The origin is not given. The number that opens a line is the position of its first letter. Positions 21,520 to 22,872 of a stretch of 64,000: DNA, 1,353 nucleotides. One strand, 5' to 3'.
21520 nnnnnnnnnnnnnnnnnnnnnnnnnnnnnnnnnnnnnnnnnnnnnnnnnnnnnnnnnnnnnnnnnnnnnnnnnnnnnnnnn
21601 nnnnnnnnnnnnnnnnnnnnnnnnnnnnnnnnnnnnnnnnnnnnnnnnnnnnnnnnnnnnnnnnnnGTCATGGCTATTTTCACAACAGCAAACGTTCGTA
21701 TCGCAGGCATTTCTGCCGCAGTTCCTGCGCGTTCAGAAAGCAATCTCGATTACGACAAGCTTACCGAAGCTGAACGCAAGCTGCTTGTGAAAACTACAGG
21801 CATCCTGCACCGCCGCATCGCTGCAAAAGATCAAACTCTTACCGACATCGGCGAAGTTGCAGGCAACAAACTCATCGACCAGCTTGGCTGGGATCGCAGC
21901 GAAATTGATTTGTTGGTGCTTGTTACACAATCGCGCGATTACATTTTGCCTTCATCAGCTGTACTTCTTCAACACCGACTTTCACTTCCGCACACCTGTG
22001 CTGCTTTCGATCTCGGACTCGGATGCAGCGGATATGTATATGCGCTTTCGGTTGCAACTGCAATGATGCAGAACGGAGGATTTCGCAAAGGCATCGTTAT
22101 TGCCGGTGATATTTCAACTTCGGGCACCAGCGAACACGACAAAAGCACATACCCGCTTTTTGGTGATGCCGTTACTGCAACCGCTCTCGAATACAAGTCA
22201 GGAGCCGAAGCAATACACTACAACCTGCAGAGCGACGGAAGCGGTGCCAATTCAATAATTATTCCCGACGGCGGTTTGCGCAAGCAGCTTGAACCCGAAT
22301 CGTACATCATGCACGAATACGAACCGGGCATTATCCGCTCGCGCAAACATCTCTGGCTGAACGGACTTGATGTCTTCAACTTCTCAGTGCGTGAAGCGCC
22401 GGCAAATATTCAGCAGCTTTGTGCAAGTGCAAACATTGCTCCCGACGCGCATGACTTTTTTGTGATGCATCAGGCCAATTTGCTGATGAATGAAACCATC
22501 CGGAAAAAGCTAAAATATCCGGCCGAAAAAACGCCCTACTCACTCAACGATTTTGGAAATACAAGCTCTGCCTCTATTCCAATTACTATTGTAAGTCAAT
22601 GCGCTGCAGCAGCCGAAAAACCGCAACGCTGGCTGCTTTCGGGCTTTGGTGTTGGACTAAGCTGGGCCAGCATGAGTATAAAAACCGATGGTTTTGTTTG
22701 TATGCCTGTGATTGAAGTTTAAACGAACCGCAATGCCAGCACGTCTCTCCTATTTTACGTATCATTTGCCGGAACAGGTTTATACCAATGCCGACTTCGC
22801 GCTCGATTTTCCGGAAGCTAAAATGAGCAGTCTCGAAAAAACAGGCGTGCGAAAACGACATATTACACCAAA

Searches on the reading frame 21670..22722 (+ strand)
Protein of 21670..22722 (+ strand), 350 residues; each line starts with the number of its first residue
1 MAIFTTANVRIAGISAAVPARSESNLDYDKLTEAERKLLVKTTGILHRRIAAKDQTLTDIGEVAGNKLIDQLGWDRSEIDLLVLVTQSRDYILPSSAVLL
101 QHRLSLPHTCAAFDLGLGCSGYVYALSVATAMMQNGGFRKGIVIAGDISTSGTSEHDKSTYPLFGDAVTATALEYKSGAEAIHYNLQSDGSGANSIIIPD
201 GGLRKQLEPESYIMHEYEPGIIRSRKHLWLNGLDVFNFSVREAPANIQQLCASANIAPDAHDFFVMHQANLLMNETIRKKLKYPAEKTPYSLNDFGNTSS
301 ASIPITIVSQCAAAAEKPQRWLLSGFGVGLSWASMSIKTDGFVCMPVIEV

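Call 35: search_protein_families(library=pfam, proteins=[window:21670-22722:+])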
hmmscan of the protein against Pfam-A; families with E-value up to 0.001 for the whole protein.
window:21670-22722:+ (350 aa): 3 families
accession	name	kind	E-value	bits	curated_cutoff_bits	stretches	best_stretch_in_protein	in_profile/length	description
PF08541.16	ACP_syn_III_C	-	2.2e-22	79.4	26.6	1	251-338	1-89/90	3-Oxoacyl-[acyl-carrier-protein (ACP)] synthase III C terminal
PF08545.16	ACP_syn_III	-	2e-16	60.1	24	1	113-190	1-80/80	3-Oxoacyl-[acyl-carrier-protein (ACP)] synthase III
PF00195.25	Chal_sti_synt_N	-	0.0002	21.3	27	1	37-167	79-210/225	Chalcone and stilbene synthases, N-terminal domain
